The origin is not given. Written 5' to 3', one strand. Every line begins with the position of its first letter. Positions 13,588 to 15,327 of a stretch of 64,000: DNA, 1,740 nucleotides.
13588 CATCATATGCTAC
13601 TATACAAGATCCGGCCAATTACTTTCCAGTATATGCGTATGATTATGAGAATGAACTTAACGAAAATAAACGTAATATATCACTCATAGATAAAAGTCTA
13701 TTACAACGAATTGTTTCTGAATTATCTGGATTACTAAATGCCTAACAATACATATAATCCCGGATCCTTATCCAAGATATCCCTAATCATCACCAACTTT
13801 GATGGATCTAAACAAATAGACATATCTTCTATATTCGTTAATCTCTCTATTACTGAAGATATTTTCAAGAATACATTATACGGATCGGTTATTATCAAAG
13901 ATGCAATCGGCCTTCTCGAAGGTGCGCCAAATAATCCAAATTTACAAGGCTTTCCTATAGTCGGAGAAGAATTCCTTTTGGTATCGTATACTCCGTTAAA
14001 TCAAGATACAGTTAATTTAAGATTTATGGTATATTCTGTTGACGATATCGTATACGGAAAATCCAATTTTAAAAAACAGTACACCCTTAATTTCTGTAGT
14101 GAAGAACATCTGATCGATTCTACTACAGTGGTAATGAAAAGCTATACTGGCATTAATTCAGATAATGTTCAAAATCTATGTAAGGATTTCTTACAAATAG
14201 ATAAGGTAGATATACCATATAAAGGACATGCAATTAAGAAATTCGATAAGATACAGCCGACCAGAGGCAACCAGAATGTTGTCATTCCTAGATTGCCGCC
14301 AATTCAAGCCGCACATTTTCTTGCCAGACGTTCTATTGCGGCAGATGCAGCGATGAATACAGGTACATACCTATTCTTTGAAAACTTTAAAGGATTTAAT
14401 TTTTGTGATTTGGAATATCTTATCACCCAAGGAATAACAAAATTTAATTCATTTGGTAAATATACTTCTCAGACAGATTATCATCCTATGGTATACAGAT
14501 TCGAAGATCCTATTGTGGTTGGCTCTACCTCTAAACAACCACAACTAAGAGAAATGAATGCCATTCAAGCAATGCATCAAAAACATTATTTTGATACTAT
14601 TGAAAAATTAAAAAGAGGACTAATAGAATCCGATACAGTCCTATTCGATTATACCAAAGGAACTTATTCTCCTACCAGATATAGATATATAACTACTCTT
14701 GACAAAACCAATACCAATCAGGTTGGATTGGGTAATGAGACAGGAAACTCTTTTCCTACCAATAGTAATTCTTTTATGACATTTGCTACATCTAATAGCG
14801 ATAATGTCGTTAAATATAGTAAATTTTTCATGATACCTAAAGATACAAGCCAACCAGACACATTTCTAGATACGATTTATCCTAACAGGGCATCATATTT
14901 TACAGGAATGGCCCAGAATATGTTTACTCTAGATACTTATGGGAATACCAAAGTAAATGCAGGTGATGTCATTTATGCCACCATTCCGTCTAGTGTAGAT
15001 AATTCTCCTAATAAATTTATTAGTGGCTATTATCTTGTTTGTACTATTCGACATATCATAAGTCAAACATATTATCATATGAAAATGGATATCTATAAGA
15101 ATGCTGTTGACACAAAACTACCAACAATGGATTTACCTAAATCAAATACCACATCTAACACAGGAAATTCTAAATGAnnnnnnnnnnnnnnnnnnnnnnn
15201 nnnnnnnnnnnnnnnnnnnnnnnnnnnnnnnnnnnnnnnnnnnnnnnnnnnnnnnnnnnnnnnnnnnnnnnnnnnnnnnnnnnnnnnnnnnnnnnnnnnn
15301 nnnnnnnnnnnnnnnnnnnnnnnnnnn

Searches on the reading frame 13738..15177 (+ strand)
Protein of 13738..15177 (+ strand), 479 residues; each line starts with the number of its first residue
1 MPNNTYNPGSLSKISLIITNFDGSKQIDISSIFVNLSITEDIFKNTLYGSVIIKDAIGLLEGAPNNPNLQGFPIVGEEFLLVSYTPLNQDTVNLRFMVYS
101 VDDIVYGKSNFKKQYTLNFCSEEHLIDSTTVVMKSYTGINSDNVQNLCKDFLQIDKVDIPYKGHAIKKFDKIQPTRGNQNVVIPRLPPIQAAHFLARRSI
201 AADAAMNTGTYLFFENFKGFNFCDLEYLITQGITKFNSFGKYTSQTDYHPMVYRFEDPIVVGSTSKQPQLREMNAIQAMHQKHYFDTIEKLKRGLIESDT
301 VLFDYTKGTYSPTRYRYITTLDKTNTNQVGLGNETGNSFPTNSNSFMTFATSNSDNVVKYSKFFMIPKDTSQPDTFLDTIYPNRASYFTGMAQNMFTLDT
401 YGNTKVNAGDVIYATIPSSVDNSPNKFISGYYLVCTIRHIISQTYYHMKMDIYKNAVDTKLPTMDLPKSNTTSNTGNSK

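Call 8: search_protein_families(library=phrogs, proteins=[window:13738-15177:+], max_evalue=0.00001)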
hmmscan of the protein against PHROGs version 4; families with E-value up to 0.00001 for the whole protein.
window:13738-15177:+ (479 aa): 1 family
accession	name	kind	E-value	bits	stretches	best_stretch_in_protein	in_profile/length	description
phrog_350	-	tail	1.8e-56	193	1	11-459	13-430/436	tail protein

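Call 10: search_dna_similar(query=window:13738-15177:+, collection=phages, mode=protein, max_rows=20)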
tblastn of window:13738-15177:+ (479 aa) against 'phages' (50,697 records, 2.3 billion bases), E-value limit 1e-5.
Records with a match: 356; places in all: 356; records where one place covers at least 80% of the query: 321.
Best place of each record, by identity: <60% 356.
By first word of the organism name: Salmonella 157; Klebsiella 44; Vibrio 41; Escherichia 29; Aeromonas 21; Synechococcus 13; Serratia 9; Sinorhizobium 7; Prochlorococcus 4; Methylophilales 4; and 15 more.
By host as written in the record: - 70; Salmonella enterica 26; Salmonella enterica subsp. enterica serovar Enteritidis PT1 21; Klebsiella pneumoniae 19; Salmonella enterica subsp. enterica serovar Typhimurium 14; Escherichia coli O157:H7 11; Salmonella sp. 9; Sinorhizobium meliloti 7; and 101 more.
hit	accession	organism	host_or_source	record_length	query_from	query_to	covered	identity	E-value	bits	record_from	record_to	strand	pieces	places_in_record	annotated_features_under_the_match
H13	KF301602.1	Caulobacter phage Cr30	Caulobacter crescentus CB15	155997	9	456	94%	32.6%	1e-55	206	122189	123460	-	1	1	hypothetical protein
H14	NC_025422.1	Caulobacter phage Cr30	Caulobacter crescentus CB15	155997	9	456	94%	32.6%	1e-55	206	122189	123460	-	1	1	tail protein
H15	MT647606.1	Pelagibacter phage Mosig EXVC030M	Candidatus Pelagibacter ubique HTCC1062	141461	25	472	94%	28.1%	3e-24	112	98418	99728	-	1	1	hypothetical protein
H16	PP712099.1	Pseudoalteromonas phage vB_Psh_XG4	Pseudoalteromonas shioyasakiensis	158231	6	455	94%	25.6%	1e-17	92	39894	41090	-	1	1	record has no annotation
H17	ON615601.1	Synechococcus phage BUCT-ZZ01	Synechococcus elongatus PCC 7942 = ...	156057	11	461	94%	24.0%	4e-16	87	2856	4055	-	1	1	hypothetical protein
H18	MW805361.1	Paraglaciecola Antarctic GD virus 1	Paraglaciecola sp. strain IceBac 372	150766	3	460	96%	22.8%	2e-8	63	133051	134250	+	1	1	baseplate protein | baseplate wedge subunit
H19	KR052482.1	Sinorhizobium phage phiN3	Sinorhizobium meliloti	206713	18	456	92%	23.5%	4e-23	109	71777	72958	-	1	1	hypothetical protein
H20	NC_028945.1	Sinorhizobium phage phiN3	Sinorhizobium meliloti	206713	18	456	92%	23.5%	4e-23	109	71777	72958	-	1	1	tail protein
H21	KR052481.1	Sinorhizobium phage phiM19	Sinorhizobium meliloti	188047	18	456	92%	23.5%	6e-23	108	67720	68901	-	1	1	putative structural protein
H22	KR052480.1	Sinorhizobium phage phiM7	Sinorhizobium meliloti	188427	18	456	92%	23.5%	6e-23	108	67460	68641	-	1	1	hypothetical protein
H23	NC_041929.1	Sinorhizobium phage phiM7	Sinorhizobium meliloti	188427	18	456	92%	23.5%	6e-23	108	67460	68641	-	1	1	tail protein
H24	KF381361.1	Sinorhizobium phage phiM12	Sinorhizobium meliloti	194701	18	456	92%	23.5%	6e-23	108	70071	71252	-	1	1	hypothetical protein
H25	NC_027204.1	Sinorhizobium phage phiM12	Sinorhizobium meliloti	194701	18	456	92%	23.5%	6e-23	108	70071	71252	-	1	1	tail protein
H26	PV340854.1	Synechococcus phage Sf-FP1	Synechococcus sp. WH8102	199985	16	439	89%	24.1%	3e-11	72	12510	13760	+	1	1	tail protein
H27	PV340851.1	Synechococcus phage Sf-CH3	Synechococcus sp. WH8102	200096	16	439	89%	24.1%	3e-11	72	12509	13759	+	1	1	tail protein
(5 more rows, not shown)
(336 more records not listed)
